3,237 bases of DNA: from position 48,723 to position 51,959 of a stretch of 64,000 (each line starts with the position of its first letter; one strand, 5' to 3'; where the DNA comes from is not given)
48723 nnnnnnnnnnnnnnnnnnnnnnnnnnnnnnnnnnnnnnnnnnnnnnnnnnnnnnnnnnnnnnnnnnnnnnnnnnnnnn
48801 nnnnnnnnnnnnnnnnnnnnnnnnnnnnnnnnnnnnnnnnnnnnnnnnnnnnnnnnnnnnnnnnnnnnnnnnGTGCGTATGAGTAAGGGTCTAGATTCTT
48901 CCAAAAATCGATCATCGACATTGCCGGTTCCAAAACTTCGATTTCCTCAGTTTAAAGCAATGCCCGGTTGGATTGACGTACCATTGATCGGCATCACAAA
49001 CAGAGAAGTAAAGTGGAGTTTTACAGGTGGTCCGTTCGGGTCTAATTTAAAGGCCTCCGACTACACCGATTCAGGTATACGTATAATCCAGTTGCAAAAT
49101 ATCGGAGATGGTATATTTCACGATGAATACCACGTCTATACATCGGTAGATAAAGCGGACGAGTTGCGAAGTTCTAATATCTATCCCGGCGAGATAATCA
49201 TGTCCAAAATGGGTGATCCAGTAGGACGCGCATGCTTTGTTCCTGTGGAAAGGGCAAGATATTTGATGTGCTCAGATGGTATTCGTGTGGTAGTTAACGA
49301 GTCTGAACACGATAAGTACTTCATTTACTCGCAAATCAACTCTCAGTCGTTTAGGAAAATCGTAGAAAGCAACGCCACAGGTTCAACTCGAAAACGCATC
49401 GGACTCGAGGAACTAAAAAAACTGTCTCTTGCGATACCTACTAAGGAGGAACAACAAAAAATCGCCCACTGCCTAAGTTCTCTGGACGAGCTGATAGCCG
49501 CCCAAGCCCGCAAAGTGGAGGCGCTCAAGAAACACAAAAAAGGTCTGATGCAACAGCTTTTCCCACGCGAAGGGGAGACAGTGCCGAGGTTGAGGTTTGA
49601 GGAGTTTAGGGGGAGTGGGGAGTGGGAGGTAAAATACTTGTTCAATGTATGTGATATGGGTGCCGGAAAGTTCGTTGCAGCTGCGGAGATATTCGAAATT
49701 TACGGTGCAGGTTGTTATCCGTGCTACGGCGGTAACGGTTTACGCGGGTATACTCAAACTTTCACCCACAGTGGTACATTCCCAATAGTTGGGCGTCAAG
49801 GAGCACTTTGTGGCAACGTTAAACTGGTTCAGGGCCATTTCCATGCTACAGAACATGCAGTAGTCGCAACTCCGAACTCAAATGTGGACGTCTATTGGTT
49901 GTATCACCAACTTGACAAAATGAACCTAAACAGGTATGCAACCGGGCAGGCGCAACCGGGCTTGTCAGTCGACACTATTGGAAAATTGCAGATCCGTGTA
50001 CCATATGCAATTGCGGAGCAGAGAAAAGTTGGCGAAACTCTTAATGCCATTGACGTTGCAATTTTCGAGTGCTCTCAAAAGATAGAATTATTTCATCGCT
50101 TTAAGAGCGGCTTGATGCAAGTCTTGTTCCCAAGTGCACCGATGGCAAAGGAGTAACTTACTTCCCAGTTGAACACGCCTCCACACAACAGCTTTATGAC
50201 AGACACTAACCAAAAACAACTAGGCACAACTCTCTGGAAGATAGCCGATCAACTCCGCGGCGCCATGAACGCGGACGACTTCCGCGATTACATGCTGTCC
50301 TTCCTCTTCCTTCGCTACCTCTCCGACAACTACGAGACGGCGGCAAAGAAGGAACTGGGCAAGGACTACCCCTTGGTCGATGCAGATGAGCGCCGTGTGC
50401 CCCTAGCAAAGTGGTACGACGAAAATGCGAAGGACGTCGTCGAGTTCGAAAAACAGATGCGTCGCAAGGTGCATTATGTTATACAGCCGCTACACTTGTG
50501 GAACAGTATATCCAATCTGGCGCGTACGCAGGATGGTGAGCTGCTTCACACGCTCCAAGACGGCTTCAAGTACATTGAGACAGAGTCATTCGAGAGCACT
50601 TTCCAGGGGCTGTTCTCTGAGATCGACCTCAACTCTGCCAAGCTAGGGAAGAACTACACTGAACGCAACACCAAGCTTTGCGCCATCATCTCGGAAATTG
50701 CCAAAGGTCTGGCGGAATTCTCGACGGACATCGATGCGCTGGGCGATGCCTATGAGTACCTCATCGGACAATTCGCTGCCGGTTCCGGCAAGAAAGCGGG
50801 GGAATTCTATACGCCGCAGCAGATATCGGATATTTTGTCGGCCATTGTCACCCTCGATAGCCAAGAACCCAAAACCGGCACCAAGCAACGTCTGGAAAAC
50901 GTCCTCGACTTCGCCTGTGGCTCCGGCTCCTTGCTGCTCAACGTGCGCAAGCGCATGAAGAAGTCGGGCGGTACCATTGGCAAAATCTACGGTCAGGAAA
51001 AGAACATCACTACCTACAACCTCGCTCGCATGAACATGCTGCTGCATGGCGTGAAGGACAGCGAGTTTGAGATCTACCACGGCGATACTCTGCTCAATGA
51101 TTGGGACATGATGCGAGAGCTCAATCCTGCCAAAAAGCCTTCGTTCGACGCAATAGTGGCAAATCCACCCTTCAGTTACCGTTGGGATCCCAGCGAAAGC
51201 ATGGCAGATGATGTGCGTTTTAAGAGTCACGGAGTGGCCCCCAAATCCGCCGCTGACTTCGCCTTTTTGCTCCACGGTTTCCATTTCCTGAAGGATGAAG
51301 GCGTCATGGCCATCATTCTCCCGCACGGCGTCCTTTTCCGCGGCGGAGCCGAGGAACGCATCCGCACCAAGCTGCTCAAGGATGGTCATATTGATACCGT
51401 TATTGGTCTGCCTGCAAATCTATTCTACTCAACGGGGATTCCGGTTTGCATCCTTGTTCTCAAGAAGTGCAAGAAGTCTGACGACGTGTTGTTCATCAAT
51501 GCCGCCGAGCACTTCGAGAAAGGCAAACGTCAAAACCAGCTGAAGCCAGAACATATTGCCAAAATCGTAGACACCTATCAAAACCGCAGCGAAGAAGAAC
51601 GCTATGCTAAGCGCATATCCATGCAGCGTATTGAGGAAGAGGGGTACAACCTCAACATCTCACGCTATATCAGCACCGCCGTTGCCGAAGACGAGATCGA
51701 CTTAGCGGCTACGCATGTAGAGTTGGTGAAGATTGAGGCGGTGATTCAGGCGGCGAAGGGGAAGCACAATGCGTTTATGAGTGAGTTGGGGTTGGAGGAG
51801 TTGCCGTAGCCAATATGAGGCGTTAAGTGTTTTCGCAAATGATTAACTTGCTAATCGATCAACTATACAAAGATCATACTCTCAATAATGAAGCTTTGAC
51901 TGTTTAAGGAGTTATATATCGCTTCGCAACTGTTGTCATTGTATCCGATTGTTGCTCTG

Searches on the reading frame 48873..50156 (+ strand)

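Call 3: search_protein_families(library=pfam, proteins=[window:48873-50156:+], max_evalue=1)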
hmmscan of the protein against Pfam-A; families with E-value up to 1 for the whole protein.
window:48873-50156:+ (427 aa): 2 families
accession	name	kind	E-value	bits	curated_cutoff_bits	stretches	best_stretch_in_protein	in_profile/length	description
PF01420.25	Methylase_S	-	3.6e-24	86.3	22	2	91-218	44-166/168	Type I restriction modification DNA specificity domain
PF22105.2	DUF6943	-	0.63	10.6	27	0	139-226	37-129/131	Family of unknown function (DUF6943)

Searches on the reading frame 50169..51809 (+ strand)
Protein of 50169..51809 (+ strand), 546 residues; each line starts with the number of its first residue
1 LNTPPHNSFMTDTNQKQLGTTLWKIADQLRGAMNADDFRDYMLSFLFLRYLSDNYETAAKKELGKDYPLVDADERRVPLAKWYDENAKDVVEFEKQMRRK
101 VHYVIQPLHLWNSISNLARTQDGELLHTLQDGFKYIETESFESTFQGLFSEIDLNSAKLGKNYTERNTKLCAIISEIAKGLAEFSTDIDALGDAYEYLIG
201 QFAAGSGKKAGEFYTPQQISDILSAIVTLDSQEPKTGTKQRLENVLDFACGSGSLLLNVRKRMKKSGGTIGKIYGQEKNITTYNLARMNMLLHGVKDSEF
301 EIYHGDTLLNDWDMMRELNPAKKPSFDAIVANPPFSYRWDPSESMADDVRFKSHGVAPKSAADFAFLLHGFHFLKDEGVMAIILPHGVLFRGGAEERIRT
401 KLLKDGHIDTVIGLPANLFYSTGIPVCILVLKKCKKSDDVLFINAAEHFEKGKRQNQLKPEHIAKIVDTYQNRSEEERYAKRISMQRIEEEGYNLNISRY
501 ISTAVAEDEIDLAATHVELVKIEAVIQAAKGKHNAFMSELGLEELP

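Call 27: search_protein_families(library=pfam, proteins=[window:50169-51809:+], max_evalue=0.01)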
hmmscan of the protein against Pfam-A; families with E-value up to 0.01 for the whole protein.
window:50169-51809:+ (546 aa): 4 families
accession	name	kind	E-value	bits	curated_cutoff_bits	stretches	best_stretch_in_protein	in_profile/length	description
PF02384.22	N6_Mtase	-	2.4e-105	352.7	20.4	1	187-508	2-310/311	N-6 DNA Methylase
PF12161.14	HsdM_N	-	7.4e-24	85.3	24.5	1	19-177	2-135/135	HsdM N-terminal domain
PF07669.17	Eco57I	-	1.4e-09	38.7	25.3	1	278-414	8-165/171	Eco57I restriction-modification methylase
PF05175.20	MTS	-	3.1e-05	24.1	23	1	241-338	31-111/170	Methyltransferase small domain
